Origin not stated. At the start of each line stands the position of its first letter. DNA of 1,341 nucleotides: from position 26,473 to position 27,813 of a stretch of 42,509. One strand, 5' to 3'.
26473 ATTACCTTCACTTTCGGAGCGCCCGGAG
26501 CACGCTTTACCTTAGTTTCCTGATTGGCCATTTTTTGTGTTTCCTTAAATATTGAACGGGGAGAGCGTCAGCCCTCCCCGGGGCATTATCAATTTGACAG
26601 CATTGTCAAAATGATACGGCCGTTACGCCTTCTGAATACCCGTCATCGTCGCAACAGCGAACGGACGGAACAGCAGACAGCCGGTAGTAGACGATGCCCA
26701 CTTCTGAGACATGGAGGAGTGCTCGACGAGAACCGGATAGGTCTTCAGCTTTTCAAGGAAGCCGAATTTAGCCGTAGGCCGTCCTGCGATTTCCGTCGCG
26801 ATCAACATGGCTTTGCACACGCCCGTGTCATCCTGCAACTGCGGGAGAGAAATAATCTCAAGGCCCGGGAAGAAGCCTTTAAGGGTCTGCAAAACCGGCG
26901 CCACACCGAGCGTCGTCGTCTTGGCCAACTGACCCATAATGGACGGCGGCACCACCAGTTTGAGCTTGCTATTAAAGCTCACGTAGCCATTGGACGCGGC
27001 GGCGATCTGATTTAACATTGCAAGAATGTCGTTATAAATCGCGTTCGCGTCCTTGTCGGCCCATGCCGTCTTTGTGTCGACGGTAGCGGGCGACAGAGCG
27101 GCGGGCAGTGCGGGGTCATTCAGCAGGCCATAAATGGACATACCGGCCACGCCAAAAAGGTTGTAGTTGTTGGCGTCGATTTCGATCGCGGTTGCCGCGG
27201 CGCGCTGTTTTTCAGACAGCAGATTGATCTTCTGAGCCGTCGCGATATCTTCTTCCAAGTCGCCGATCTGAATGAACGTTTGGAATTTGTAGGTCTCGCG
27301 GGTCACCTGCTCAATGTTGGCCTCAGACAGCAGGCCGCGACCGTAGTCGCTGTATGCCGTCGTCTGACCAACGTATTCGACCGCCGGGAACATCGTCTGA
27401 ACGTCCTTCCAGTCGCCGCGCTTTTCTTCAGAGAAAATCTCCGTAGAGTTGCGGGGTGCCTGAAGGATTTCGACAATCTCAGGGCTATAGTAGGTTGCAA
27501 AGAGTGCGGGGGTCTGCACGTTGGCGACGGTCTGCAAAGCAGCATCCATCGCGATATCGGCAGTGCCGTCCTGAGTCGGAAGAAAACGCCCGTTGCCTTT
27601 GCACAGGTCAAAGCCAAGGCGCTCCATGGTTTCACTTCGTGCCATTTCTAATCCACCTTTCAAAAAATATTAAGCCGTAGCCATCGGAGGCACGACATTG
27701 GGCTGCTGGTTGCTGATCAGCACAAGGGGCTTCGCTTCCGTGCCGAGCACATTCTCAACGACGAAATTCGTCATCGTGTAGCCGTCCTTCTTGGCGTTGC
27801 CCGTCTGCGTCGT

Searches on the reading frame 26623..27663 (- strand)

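Call 84: search_protein_families(library=pfam, max_evalue=0.001, proteins=[window:26623-27663:-])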
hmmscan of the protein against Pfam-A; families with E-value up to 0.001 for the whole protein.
window:26623-27663:- (346 aa): 1 family
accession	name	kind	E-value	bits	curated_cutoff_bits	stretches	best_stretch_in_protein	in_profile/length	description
PF09950.15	Major_capside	-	2.2e-10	40.7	26.8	1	138-249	39-149/251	Major capsid protein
